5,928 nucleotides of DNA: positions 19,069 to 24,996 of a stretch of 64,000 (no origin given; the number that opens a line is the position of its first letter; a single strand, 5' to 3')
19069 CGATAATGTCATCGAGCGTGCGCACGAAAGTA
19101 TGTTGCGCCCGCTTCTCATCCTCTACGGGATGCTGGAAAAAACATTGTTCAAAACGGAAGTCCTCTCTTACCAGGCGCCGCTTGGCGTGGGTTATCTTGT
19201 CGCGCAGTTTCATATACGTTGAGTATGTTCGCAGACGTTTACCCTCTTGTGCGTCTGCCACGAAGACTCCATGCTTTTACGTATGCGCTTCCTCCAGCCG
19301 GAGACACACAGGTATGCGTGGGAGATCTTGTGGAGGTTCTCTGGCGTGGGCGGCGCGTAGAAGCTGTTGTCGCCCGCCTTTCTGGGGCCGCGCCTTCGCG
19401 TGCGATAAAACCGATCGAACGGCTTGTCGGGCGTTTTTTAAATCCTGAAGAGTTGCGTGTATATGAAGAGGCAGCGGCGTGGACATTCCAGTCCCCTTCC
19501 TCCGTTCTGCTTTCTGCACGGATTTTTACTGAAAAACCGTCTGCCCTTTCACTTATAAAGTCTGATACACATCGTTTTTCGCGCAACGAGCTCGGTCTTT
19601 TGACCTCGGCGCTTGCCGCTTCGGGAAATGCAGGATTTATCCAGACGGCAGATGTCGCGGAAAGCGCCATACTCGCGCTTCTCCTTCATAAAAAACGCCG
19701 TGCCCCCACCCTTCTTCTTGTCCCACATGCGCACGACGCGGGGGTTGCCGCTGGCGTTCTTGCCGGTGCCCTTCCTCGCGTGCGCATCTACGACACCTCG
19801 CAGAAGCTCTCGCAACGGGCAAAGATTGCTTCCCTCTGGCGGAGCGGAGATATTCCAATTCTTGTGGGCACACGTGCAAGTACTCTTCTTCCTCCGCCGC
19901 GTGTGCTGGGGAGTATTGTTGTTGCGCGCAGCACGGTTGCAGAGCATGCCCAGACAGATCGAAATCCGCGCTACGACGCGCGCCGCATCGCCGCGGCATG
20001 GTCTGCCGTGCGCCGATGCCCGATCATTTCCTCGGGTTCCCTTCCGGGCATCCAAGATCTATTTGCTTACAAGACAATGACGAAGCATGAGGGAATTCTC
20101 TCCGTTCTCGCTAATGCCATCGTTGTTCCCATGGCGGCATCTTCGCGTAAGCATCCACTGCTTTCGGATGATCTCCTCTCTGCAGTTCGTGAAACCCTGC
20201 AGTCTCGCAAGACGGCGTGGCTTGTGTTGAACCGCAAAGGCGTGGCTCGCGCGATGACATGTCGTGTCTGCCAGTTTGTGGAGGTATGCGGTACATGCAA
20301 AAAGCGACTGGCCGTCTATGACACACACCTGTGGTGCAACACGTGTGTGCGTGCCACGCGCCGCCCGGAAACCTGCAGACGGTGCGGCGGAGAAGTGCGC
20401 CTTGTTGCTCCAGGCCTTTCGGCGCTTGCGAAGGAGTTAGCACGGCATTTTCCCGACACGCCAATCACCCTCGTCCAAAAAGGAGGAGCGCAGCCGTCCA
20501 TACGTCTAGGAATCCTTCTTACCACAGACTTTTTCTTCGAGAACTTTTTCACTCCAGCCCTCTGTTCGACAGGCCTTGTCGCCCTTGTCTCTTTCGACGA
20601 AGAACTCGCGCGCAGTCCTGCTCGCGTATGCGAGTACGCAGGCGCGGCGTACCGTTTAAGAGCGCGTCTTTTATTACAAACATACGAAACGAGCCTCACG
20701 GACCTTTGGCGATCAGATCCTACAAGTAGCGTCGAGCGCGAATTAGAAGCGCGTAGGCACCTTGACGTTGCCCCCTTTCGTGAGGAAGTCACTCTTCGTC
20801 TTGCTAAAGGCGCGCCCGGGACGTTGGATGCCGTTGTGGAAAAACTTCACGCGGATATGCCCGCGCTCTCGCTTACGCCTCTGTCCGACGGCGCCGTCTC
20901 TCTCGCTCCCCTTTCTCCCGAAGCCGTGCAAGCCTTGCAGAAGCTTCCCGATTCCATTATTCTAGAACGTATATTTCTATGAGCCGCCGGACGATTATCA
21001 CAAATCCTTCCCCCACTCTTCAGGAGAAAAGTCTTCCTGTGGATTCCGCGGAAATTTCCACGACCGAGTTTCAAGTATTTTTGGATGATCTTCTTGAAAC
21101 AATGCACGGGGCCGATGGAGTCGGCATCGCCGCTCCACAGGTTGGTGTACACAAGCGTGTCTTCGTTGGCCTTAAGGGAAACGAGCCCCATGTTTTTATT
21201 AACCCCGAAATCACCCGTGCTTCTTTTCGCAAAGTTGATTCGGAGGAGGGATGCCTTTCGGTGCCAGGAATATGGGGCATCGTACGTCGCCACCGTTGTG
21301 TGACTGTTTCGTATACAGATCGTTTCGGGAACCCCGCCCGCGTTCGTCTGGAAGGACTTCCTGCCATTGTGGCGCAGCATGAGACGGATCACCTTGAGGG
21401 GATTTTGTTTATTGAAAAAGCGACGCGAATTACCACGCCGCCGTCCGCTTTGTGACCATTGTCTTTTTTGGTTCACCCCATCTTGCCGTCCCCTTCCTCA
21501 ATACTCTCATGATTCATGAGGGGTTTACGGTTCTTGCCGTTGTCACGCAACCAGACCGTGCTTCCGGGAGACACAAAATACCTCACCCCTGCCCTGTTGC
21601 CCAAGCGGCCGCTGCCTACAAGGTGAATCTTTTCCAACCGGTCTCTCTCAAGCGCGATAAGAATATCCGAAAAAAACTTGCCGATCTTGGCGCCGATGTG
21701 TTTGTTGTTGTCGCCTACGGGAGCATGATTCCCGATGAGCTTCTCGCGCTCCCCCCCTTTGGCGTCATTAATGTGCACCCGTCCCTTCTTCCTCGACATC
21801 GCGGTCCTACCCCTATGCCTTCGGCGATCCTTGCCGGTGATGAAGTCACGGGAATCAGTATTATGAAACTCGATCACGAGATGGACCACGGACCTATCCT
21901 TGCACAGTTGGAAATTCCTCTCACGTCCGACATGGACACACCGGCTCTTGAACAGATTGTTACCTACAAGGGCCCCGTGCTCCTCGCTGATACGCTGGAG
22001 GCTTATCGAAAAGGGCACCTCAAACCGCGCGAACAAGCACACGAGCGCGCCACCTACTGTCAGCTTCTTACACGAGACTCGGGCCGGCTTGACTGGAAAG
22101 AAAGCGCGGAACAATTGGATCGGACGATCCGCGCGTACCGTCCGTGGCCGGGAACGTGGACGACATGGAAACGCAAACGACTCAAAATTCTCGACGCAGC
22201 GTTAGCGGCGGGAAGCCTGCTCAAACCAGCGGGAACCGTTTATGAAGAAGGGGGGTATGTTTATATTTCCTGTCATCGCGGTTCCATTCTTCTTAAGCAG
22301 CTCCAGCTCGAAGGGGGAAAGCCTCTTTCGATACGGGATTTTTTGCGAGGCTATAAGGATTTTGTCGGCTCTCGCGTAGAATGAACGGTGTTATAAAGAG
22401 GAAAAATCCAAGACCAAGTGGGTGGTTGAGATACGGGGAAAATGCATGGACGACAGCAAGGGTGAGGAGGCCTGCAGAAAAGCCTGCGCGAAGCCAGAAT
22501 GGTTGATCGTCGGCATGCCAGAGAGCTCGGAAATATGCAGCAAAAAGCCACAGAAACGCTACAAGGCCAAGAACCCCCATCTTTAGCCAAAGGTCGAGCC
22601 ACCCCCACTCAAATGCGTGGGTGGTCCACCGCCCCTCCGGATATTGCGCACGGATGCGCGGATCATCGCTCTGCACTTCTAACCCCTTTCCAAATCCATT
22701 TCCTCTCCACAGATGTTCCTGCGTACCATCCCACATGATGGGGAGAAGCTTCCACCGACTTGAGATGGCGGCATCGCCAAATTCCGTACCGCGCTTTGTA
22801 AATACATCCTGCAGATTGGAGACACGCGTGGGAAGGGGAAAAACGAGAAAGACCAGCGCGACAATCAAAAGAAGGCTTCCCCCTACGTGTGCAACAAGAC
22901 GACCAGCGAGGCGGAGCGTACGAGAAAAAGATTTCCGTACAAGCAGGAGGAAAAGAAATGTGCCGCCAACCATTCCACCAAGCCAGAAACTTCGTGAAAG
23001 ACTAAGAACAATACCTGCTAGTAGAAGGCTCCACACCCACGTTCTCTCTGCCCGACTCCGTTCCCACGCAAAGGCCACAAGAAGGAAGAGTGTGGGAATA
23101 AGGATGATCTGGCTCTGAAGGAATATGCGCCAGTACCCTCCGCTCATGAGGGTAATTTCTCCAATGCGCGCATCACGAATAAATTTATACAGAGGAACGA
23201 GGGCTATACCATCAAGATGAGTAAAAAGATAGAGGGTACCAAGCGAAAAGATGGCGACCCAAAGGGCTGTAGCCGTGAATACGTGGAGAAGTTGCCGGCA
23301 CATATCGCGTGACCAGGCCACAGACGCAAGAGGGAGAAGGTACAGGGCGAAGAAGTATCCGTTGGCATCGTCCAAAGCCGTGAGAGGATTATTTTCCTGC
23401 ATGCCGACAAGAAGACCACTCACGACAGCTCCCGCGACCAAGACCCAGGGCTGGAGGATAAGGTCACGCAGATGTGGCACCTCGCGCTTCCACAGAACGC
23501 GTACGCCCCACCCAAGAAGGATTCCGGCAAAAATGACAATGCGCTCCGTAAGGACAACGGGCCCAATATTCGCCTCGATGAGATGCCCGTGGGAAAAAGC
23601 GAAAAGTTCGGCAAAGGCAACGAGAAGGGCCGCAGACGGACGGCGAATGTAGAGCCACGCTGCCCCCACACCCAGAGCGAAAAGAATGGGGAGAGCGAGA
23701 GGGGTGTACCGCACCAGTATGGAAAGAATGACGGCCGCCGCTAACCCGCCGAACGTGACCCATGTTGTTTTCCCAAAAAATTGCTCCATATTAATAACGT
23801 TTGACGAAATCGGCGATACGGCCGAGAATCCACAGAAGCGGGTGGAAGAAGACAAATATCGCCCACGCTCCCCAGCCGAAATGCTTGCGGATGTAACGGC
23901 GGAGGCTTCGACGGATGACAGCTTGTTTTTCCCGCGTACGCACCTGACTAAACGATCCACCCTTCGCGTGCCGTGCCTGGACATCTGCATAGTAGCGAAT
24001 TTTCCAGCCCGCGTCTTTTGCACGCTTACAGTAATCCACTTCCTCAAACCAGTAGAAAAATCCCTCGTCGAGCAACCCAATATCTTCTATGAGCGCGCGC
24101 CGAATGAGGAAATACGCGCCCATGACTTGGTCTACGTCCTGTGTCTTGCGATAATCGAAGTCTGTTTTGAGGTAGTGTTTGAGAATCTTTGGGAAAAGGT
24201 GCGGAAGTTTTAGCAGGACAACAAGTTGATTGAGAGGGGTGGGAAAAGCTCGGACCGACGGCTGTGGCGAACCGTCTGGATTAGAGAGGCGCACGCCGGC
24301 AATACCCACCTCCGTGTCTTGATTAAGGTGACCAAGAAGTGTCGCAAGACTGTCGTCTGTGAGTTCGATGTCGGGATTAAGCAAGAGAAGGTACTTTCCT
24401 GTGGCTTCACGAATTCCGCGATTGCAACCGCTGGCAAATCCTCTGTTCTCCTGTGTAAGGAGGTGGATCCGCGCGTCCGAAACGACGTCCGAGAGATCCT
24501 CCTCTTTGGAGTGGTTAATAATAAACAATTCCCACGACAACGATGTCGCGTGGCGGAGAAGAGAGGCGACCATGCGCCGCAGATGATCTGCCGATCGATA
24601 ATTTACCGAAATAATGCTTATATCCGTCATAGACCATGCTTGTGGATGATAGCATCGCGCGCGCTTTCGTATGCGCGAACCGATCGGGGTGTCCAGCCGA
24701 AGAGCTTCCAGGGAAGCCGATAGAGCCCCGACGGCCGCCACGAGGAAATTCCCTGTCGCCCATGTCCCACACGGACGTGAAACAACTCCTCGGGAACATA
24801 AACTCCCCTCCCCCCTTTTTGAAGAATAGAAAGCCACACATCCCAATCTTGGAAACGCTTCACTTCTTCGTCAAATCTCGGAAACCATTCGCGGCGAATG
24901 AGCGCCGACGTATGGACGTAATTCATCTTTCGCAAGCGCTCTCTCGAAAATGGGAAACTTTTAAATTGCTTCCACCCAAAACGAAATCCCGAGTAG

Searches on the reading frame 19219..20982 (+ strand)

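Call 13: search_protein_families(library=pfam, max_evalue=0.00001, proteins=[window:19219-20982:+])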
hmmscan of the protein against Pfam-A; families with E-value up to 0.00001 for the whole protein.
window:19219-20982:+ (587 aa): 1 family
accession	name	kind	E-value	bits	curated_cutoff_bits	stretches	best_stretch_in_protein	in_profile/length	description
PF17764.6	PriA_3primeBD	-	1.7e-07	31.4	22.7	1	17-98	9-92/96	3'DNA-binding domain (3'BD)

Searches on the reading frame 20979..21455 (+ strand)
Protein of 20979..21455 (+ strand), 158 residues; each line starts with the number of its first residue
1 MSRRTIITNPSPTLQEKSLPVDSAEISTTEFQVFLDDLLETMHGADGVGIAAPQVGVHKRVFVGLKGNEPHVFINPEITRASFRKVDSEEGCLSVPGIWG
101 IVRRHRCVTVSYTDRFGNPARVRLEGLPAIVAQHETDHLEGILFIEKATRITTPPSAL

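Call 13: search_protein_families(library=pfam, max_evalue=0.00001, proteins=[window:20979-21455:+])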
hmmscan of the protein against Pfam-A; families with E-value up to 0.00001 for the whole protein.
window:20979-21455:+ (158 aa): 1 family
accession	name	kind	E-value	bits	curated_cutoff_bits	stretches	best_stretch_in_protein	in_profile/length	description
PF01327.26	Pep_deformylase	-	7.5e-45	152.8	22.8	1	5-151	3-153/156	Polypeptide deformylase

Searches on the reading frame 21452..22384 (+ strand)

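Call 13: search_protein_families(library=pfam, max_evalue=0.00001, proteins=[window:21452-22384:+])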
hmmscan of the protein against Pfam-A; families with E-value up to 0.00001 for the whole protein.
window:21452-22384:+ (310 aa): 2 families
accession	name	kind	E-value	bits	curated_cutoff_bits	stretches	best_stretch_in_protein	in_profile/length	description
PF00551.24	Formyl_trans_N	-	2.4e-36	125.6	26.1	1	3-175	3-174/181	Formyl transferase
PF02911.23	Formyl_trans_C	-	1.8e-23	83.1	21.1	1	207-301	3-99/100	Formyl transferase, C-terminal domain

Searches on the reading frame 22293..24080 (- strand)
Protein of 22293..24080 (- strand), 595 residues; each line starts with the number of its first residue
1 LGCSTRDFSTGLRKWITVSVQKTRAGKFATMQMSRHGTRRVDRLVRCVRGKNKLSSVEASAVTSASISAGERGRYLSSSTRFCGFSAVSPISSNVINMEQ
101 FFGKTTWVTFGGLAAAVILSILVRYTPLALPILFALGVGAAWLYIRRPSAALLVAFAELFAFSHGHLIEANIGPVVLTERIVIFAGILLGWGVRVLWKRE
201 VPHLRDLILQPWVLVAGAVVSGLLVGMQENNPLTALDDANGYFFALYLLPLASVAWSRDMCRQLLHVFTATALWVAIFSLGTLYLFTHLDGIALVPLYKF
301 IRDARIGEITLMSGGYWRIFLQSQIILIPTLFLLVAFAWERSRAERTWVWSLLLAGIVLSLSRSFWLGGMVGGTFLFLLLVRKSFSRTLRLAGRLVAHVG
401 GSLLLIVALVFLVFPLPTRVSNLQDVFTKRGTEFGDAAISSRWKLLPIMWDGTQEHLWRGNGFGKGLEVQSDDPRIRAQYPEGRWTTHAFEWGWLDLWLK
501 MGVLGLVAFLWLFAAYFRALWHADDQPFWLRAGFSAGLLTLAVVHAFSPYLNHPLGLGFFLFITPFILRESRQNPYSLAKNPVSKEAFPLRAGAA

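Call 13: search_protein_families(library=pfam, max_evalue=0.00001, proteins=[window:22293-24080:-])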
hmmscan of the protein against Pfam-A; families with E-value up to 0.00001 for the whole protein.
window:22293-24080:- (595 aa): 1 family
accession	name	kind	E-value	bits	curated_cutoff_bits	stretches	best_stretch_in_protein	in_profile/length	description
PF04932.20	Wzy_C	-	4.4e-11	43.2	31.7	1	352-510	5-149/149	O-Antigen ligase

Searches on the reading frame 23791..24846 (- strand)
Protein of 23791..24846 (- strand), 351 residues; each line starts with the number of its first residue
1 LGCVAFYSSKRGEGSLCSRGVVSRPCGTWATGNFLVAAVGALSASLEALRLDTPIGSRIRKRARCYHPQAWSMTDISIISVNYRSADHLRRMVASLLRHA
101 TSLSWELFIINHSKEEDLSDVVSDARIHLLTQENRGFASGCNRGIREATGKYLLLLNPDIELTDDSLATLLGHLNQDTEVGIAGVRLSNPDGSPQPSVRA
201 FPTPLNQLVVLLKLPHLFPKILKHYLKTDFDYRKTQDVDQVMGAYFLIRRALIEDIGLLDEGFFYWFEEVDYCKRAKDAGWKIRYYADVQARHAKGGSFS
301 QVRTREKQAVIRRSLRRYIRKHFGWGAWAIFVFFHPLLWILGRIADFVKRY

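Call 13: search_protein_families(library=pfam, max_evalue=0.00001, proteins=[window:23791-24846:-])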
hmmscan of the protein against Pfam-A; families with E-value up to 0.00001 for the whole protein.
window:23791-24846:- (351 aa): 2 families
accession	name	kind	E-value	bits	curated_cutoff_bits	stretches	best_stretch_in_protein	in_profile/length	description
PF00535.33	Glycos_transf_2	-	2.3e-18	67.1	23.3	1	77-256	1-167/168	Glycosyl transferase family 2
PF13641.12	Glyco_tranf_2_3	-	5.9e-14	53.1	27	1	76-304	3-222/230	Glycosyltransferase like family 2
